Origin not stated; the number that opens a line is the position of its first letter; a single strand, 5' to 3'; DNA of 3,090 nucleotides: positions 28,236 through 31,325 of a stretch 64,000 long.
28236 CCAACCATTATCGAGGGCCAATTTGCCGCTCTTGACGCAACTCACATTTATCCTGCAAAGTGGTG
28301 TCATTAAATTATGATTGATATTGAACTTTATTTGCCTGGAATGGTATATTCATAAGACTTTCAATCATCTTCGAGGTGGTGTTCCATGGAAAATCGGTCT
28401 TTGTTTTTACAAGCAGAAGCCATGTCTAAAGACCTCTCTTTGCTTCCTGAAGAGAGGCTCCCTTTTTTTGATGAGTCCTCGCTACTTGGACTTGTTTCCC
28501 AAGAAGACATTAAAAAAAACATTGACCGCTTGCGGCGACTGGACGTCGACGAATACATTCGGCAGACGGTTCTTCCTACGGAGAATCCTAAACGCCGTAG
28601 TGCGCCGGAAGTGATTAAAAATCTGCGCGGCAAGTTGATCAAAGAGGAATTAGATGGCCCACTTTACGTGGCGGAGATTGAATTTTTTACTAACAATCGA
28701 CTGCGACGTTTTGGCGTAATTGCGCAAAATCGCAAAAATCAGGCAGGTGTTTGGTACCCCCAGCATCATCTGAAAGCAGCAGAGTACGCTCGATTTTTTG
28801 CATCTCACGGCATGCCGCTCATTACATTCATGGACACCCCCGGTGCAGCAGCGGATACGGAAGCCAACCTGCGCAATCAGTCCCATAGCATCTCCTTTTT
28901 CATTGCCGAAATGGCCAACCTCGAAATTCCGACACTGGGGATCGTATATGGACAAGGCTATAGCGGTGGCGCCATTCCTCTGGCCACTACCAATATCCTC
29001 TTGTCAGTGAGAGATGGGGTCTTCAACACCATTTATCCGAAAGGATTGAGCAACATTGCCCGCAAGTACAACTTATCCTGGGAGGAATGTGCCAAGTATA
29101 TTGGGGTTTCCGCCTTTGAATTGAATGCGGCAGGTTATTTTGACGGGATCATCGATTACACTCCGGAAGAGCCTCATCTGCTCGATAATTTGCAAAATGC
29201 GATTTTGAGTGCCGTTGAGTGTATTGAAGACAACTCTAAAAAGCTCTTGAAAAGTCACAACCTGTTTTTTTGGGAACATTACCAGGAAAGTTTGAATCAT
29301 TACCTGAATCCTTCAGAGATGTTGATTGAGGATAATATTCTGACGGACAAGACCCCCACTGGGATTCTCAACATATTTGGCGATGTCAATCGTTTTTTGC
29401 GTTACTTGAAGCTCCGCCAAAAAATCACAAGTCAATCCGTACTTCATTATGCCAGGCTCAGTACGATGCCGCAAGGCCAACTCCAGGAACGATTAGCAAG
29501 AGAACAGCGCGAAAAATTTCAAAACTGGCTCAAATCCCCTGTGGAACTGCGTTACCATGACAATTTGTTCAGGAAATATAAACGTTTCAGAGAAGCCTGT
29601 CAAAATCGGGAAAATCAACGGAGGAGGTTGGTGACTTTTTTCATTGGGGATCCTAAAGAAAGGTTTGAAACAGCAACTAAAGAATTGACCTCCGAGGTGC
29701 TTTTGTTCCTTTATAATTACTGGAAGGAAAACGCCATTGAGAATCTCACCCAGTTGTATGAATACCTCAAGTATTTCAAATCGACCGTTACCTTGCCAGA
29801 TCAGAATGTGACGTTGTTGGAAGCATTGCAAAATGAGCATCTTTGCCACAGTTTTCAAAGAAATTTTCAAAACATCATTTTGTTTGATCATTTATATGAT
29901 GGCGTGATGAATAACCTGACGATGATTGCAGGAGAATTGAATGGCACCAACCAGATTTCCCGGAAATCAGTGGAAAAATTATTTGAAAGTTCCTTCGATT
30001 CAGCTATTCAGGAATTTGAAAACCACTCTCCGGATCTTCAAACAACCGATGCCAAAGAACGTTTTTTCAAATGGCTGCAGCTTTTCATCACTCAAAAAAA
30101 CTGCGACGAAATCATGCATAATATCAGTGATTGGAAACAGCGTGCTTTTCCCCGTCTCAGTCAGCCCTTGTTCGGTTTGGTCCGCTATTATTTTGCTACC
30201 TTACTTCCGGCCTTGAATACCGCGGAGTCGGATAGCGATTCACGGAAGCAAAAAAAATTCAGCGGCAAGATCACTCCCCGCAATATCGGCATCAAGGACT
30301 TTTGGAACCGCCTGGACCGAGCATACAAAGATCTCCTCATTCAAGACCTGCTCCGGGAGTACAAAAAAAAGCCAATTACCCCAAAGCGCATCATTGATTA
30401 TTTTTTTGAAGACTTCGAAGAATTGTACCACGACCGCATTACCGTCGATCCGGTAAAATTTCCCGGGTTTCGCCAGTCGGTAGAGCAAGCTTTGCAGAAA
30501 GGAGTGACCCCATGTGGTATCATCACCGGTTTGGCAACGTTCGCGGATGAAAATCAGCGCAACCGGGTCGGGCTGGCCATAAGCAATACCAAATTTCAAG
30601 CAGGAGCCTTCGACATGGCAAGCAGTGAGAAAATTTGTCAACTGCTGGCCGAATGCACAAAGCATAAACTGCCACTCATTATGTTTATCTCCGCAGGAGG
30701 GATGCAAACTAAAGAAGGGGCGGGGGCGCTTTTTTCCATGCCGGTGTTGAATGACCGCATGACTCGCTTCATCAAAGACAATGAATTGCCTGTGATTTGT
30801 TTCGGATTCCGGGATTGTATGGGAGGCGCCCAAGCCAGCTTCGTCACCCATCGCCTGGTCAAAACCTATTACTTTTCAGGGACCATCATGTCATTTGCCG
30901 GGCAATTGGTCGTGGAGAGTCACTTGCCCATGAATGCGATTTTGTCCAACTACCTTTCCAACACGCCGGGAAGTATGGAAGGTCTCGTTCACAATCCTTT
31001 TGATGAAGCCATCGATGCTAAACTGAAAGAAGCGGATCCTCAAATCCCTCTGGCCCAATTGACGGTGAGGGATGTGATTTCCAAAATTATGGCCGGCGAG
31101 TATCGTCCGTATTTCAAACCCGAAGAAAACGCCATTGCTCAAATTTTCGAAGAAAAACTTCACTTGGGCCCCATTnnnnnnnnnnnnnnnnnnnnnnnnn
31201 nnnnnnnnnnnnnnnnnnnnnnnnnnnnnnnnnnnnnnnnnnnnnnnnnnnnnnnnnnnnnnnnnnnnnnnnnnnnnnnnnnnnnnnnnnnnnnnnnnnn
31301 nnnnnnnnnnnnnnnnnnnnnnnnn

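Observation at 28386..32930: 1514-aa single-polypeptide carboxylase with order CT-alpha / 370-aa unknown module / CT-beta / biotin carboxylase / BCCP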

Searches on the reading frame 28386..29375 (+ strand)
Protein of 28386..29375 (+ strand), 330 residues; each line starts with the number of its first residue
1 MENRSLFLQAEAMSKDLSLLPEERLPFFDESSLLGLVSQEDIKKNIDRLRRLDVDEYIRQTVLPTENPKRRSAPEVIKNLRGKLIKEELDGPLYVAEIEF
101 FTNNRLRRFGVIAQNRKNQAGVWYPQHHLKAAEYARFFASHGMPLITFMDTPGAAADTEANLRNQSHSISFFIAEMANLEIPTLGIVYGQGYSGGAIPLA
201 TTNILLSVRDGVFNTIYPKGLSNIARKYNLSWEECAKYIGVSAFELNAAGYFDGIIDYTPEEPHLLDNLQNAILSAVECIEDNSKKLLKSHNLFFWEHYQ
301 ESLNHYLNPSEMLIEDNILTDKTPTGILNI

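Call 39: search_solved_structures(query=window:28386-29375:+, max_evalue=0.001, show_alignments=3)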
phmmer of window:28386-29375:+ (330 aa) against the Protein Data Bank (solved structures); distinct sequences matched with E-value up to 0.001: 20.
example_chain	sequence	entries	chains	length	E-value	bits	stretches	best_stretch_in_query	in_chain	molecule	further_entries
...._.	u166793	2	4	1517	3.4e-86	292.3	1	5-314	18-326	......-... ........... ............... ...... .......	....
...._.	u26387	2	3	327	1.9e-16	63.2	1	117-259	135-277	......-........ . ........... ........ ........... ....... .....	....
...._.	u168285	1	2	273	6.9e-15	58.1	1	114-262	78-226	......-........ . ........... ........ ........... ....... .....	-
8uxz_A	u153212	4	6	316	9.9e-13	51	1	119-257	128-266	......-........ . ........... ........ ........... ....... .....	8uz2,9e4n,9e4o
2f9y_A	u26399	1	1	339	4.3e-12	48.9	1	119-256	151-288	Acetyl-CoA carboxylase, Carboxyltransferase alpha chain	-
9t97_D4a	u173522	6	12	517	1.4e-05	27.5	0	109-200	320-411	Propionyl-CoA carboxylase beta chain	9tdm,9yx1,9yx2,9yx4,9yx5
1x0u_A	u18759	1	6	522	1.5e-05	27.3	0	109-201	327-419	hypothetical methylmalonyl-CoA decarboxylase alpha subunit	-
5fif_A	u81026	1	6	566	5.2e-05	25.6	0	107-202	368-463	Carboxylase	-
1vrg_A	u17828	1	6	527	7.6e-05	25.1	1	101-226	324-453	propionyl-CoA carboxylase, beta subunit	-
8sgx_C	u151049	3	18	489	0.00011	24.6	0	106-195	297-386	Propionyl-coa carboxylase beta chain, putative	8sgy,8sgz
9wkr_G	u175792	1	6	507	0.00016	24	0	61-198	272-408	Propionyl-CoA carboxylase beta chain, mitochondrial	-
8zv5_B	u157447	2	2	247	0.00019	23.8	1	61-199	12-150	Propionyl-CoA carboxylase beta chain, mitochondrial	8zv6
7ybu_C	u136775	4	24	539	0.00019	23.8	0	61-198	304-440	Propionyl-CoA carboxylase beta chain, mitochondrial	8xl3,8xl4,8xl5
8zux_B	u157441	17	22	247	0.0002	23.7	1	61-199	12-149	Propionyl-CoA carboxylase beta chain, mitochondrial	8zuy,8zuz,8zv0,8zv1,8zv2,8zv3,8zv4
8pn7_A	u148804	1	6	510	0.00036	22.8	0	101-203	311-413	Propionyl-CoA carboxylase beta chain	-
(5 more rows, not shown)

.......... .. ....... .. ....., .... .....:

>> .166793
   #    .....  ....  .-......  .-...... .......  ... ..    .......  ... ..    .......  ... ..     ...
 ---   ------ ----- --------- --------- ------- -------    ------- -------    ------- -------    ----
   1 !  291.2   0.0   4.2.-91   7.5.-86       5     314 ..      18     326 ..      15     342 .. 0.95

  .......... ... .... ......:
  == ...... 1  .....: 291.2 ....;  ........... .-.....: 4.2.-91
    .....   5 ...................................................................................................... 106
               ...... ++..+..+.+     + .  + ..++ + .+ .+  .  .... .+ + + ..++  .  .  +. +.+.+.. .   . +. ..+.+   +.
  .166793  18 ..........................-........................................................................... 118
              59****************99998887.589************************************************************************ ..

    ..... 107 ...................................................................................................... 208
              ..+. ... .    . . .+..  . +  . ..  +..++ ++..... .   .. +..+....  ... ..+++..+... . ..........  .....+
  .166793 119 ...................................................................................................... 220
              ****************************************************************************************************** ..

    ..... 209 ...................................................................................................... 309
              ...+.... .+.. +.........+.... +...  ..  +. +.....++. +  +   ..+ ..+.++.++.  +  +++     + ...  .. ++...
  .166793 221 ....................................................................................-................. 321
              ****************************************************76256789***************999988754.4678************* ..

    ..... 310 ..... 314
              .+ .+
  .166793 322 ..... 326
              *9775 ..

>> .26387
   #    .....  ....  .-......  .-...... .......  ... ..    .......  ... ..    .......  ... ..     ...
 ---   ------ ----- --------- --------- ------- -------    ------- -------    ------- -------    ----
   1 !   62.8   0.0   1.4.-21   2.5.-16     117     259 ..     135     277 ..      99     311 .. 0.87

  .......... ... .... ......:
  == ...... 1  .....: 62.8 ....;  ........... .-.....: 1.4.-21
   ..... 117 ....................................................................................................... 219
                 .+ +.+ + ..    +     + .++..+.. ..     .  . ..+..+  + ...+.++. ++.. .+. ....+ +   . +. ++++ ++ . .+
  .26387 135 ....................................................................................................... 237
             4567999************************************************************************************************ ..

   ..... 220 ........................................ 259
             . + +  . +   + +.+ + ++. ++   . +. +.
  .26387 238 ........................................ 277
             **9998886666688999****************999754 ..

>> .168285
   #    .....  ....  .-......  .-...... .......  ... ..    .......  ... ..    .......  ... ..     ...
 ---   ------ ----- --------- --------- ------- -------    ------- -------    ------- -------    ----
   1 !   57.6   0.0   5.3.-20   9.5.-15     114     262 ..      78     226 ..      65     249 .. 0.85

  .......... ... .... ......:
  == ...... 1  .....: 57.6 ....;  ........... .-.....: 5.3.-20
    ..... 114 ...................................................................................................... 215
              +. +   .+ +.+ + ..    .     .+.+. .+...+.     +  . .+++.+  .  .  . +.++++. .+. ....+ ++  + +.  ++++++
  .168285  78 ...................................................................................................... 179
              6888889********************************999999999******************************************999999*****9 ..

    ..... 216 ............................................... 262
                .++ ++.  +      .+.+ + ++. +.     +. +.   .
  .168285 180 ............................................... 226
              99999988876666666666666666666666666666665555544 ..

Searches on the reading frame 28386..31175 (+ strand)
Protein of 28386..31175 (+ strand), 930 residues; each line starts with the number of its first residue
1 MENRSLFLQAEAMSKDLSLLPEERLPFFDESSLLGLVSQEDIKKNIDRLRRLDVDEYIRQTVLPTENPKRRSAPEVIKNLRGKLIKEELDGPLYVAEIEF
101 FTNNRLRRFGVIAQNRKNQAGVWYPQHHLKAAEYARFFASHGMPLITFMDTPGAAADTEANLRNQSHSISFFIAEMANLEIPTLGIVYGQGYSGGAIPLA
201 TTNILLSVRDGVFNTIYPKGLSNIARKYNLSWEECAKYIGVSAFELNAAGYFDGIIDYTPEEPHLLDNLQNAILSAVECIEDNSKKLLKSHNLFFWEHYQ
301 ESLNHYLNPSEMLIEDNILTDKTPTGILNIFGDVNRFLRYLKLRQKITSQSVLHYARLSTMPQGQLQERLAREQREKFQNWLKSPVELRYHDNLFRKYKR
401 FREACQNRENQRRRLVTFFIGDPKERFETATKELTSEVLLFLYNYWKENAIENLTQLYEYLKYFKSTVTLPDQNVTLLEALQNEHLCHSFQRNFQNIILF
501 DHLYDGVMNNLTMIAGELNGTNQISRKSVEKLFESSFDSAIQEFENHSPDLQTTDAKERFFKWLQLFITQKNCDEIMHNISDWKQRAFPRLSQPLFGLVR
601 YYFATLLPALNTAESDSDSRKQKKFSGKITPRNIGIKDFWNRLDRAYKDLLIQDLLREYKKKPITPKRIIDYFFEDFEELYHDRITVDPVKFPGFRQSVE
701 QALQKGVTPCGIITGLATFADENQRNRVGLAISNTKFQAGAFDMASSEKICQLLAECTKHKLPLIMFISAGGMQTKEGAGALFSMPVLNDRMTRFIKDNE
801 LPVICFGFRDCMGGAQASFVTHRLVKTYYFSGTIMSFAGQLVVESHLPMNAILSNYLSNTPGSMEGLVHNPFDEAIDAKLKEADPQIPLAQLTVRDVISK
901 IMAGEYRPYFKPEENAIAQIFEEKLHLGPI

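Call 54: predict_structure(alignment_id=A3)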
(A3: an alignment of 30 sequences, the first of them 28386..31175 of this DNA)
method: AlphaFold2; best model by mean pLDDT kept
length: 930 residues; sequences in the alignment: 30
mean_pLDDT: 82.0   pTM: 0.79
mean pLDDT of the five models: 82.0, 81.1, 78.4, 76.4, 74.7
residues with pLDDT >= 90: 311; 70-90: 456; 50-70: 113; < 50: 50
segments of 3 or more residues with pLDDT < 50: 1-3, 217-223, 323-326, 773-775, 839-845, 908-930
pLDDT, mean of each block of 10 residues (from residue 1): 65 77 75 93 95 91 87 93 93 95 84 92 91 90 92 82 85 88 93 80 94 60 60 80 89 94 94 94 89 80 68 60 52 87 84 75 74 87 88 89 84 65 83 91 91 90 69 81 89 90 89 79 88 91 77 75 89 90 78 86 91 67 75 84 87 88 90 95 77 71 87 93 89 81 80 92 90 54 82 82 89 64 86 72 61 88 85 93 91 91 65 38 36
secondary structure, 60 per line:
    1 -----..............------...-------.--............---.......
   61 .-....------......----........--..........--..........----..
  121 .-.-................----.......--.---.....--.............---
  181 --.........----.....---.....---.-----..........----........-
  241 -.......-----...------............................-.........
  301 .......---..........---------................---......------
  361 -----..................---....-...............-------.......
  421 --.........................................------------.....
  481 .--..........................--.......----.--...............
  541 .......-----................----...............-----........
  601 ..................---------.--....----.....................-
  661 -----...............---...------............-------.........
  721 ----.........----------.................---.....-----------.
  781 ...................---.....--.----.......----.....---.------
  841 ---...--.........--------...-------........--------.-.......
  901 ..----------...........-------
elements in order (helices of 4 or more, strands of 3 or more residues): H6-19 H39-50 H54-61 H63-66 H73-78 E83-90 E93-102 E105-114 H125-140 E145-151 H158-162 H165-177 E183-191 H196-200 E204-208 H218-227 H232-239 H243-248 E254-256 H263-290 H292-307 H311-320 H330-345 E349-351 H366-383 H392-406 H414-420 H423-463 H477-481 H484-509 H512-518 H526-547 H553-568 H573-587 H593-618 H631-634 H639-659 H666-673 E674-680 E684-686 H693-704 E712-720 E725-733 H744-760 E764-768 H780-799 E803-807 H815-821 E826-830 H849-852 H854-857 E866-868 H876-883 H894-902 H913-923

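Call 57: fold_search(model_id=the predicted structure, library=pdb)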
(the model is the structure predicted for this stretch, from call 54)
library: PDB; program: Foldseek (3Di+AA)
matches with E <= 10: 1522; with E <= 0.001: 184
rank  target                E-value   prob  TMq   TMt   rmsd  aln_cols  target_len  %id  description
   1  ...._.                2.1e-71  1.00  0.83  0.58   5.9       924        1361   44  cryo-EM structure of acetyl-CoA carboxyltransferase holoenzyme dimer from Shewanella oneidensis, mutant E1238A, comple (released 2025-11-19)
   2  9a4k_B                1.3e-10  1.00  0.22  0.59  16.6       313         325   21  Integrative model of ACCD-ACCA by crosslinking MS and deep learning (released 2024-09-18)
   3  8uz2_A                3.6e-10  1.00  0.22  0.62  17.4       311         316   20  E. coli acetyl-CoA carboxylase, narrow helical local reconstruction, 3.18 Angstrom (released 2024-11-20)
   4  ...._A                9.3e-10  1.00  0.23  0.66  14.2       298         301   19  The crystal structure of carboxyltransferase from Staphylococcus Aureus bound to the antimicrobial agent moiramide B. (released 2016-08-10)
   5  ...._C                1.2e-09  1.00  0.23  0.68  12.4       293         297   20  Crystal Structure of the carboxyltransferase subunit of ACC from Staphylococcus aureus (released 2006-12-05)
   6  2f9y_A                1.3e-09  1.00  0.23  0.67  12.3       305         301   19  The Crystal Structure of The Carboxyltransferase Subunit of ACC from Escherichia coli (released 2006-12-12)
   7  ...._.                1.4e-09  1.00  0.23  0.65  15.1       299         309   19  Crystal Structure of the carboxyltransferase subunit of ACC from Staphylococcus aureus (released 2006-12-05)
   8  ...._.                2.9e-09  1.00  0.22  0.73   5.9       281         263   18  Crystal Structure of the Carboxyltransferase Subunit of Acetyl-CoA carboxylase from Chloroflexus aurantiacus (released 2026-03-11)
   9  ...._D                5.1e-09  1.00  0.22  0.74   3.3       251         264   20  Crystal Structure of the Carboxyltransferase Subunit of Acetyl-CoA carboxylase from Chloroflexus aurantiacus (released 2026-03-11)
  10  8zux_B                2.9e-07  1.00  0.20  0.67   6.7       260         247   17  Structure of G668R-hPCC (released 2025-11-19)
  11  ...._B                4.2e-07  1.00  0.21  0.71   5.7       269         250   20  The crystal structure of carboxyltransferase from Staphylococcus Aureus bound to the antimicrobial agent moiramide B. (released 2016-08-10)
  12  9a4k_A                7.8e-07  1.00  0.20  0.59   6.9       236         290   19  Integrative model of ACCD-ACCA by crosslinking MS and deep learning (released 2024-09-18)
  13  1on9_D                8.1e-07  1.00  0.20  0.36   9.4       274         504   17  Transcarboxylase 12S crystal structure: hexamer assembly and substrate binding to a multienzyme core (with hydrolyzed  (released 2003-05-20)
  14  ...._D                8.1e-07  1.00  0.20  0.66   6.9       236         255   24  Crystal Structure of the carboxyltransferase subunit of ACC from Staphylococcus aureus (released 2006-12-05)
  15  1on3_D                9.7e-07  1.00  0.20  0.36   9.6       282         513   17  Transcarboxylase 12S crystal structure: hexamer assembly and substrate binding to a multienzyme core (with methylmalon (released 2003-05-20)
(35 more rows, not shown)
